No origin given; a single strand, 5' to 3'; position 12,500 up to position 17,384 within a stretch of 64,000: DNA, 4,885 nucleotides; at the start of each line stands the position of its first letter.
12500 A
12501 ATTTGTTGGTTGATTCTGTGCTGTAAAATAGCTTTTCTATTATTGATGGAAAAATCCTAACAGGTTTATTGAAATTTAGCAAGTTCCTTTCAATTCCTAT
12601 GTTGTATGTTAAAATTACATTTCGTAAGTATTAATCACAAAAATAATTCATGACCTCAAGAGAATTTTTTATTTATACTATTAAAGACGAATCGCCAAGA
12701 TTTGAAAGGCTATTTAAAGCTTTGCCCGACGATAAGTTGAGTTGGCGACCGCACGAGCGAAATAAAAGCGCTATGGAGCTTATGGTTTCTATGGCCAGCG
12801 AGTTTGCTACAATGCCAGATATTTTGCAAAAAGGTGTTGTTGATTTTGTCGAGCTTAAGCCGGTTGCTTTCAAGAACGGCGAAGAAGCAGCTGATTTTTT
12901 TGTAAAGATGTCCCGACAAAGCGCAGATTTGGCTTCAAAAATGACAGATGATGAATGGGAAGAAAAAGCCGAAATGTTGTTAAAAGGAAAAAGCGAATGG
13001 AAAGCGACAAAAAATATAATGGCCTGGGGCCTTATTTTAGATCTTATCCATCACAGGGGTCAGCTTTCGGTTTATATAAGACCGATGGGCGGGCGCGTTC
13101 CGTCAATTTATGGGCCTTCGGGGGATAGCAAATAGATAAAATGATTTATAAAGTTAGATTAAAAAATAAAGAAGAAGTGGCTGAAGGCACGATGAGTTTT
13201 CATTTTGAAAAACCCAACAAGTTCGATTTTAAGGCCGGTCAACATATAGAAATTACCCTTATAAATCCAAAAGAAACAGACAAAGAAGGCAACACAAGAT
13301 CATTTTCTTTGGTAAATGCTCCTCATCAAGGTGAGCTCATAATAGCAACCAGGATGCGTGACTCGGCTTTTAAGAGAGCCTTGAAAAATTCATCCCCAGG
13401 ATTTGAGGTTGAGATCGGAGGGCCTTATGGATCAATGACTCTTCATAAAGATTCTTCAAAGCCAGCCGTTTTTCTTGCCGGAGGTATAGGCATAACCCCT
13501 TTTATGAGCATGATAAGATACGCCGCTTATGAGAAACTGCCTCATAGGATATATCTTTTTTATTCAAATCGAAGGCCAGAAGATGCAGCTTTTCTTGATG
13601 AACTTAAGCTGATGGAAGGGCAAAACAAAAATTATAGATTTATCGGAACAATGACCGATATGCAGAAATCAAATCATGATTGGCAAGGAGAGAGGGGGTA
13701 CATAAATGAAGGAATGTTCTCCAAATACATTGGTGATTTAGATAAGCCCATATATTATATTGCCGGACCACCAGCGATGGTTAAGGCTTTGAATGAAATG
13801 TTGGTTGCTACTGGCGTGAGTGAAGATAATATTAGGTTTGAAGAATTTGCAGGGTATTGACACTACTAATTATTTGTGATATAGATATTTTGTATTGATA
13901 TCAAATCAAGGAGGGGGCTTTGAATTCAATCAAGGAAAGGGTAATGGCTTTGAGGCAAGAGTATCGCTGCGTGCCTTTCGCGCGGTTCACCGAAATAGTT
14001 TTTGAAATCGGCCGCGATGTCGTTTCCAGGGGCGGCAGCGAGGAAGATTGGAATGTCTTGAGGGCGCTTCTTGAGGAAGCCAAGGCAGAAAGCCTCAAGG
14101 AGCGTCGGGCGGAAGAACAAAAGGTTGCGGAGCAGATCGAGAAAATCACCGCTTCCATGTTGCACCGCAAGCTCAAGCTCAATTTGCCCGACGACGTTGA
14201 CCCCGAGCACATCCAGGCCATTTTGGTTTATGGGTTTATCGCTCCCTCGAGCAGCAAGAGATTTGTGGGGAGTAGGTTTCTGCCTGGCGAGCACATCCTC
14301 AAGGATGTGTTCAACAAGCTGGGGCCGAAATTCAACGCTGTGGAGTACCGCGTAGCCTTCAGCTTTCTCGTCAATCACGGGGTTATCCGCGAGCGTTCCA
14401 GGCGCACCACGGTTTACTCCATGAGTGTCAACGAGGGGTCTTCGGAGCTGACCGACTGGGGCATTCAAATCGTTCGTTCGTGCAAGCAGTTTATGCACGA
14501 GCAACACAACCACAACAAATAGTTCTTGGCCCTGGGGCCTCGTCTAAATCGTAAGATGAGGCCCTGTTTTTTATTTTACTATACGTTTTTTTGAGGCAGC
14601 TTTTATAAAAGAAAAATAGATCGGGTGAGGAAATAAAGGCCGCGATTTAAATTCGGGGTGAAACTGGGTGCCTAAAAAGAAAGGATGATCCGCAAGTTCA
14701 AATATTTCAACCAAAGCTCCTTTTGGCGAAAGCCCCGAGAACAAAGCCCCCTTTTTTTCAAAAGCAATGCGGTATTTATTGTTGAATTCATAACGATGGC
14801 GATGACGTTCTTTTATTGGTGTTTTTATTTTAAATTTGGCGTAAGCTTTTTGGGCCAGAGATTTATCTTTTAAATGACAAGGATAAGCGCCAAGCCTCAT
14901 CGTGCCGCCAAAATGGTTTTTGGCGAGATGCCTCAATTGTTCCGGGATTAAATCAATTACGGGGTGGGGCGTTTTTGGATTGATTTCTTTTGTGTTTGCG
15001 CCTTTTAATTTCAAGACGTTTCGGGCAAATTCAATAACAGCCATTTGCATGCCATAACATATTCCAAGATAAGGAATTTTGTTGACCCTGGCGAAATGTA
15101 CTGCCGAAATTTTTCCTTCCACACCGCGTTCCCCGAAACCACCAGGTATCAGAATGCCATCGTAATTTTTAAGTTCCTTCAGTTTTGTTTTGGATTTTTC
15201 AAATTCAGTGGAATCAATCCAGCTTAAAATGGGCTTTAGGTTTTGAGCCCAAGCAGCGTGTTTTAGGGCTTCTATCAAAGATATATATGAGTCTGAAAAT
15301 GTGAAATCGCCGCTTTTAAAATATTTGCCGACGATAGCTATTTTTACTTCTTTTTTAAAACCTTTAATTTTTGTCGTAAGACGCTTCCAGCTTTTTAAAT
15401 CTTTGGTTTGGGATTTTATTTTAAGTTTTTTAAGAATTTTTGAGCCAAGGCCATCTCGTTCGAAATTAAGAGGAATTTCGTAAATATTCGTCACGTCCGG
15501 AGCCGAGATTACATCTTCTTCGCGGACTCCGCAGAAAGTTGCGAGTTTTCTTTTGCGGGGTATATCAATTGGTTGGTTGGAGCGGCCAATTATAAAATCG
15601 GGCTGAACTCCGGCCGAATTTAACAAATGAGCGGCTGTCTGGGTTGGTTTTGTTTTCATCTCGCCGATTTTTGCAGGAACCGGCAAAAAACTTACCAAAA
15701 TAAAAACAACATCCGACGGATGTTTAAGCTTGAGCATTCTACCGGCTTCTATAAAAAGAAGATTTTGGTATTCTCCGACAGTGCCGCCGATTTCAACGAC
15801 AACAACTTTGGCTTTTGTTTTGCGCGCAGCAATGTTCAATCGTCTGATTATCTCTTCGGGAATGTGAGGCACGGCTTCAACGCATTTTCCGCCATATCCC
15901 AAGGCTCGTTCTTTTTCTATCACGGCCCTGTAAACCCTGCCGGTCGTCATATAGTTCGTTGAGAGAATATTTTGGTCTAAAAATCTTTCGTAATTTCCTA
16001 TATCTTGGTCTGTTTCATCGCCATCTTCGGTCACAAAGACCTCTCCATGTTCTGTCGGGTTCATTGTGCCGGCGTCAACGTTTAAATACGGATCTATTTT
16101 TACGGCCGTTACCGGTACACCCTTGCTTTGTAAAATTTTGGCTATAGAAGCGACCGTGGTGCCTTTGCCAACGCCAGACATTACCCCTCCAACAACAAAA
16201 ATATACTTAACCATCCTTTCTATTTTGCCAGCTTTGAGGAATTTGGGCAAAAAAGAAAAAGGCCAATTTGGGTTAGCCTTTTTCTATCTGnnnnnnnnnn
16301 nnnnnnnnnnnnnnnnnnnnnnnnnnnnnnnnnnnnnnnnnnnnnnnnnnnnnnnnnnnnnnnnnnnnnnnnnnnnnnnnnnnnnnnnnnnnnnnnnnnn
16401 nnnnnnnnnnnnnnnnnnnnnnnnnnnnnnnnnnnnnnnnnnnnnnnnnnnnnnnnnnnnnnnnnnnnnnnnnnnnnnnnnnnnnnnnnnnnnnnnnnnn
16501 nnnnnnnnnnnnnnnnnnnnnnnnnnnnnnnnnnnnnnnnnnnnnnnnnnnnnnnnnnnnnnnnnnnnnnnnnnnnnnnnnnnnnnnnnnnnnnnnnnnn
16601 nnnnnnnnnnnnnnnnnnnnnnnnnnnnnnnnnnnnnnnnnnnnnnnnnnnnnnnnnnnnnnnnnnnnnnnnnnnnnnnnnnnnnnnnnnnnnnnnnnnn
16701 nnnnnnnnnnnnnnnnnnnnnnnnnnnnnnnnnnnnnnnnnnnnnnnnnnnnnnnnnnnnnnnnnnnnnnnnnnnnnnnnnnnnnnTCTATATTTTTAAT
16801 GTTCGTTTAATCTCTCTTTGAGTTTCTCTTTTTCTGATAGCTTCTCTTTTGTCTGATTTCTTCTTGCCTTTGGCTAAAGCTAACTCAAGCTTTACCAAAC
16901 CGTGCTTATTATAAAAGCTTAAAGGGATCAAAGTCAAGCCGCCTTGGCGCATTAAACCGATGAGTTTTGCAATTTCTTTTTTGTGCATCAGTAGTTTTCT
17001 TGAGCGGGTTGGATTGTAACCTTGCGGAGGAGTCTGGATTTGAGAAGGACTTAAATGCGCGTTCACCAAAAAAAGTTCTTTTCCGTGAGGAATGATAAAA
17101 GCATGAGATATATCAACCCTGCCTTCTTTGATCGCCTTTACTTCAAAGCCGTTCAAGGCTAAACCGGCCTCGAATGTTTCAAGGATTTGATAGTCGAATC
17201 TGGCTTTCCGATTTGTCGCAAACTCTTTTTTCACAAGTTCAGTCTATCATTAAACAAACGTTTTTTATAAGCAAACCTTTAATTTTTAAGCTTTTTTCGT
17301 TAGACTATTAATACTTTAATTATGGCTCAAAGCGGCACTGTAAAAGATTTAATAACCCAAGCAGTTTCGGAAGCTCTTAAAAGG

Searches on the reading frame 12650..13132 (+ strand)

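Call 90: search_protein_families(library=pfam, proteins=[window:12650-13132:+], max_evalue=0.001)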
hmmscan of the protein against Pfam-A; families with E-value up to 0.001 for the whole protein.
window:12650-13132:+ (161 aa): 1 family
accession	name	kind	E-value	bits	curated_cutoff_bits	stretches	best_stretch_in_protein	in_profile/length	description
PF05163.17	DinB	-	3.6e-09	37.2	23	1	12-157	13-156/165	DinB family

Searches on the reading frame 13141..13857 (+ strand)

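Call 90: search_protein_families(library=pfam, proteins=[window:13141-13857:+], max_evalue=0.001)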
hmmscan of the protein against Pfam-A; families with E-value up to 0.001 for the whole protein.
window:13141-13857:+ (239 aa): 3 families
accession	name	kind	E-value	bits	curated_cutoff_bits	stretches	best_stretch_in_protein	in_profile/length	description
PF00175.26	NAD_binding_1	-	4.9e-20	72.7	22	1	111-217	1-107/109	Oxidoreductase NAD-binding domain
PF00970.30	FAD_binding_6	-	4.1e-06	27.5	21.1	1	5-99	2-97/99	Oxidoreductase FAD-binding domain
PF08030.17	NAD_binding_6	-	0.00049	20.6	22.2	0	110-165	5-70/156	Ferric reductase NAD binding domain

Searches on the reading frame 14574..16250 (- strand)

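Call 90: search_protein_families(library=pfam, proteins=[window:14574-16250:-], max_evalue=0.001)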
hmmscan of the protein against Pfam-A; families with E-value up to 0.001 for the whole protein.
window:14574-16250:- (559 aa): 4 families
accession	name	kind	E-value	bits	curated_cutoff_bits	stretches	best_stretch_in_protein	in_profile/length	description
PF06418.20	CTP_synth_N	-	1.8e-99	332.8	26.1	1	15-278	1-265/265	CTP synthase N-terminus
PF00117.34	GATase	-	2.6e-36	125.5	22.8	1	319-550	3-189/190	Glutamine amidotransferase class-I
PF01656.29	CbiA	-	5.3e-06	26.9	25.4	1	20-284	3-54/125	CobQ/CobB/MinD/ParA nucleotide binding domain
PF07722.19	Peptidase_C26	-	0.0005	20.3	20.5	0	390-533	104-219/219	Peptidase C26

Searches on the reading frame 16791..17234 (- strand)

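Call 90: search_protein_families(library=pfam, proteins=[window:16791-17234:-], max_evalue=0.001)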
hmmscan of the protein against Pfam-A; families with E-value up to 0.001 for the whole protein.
window:16791-17234:- (148 aa): 1 family
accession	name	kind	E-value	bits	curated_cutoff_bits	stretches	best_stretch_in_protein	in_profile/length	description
PF01668.23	SmpB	-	2.8e-51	173.7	27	1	6-147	2-142/143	SmpB protein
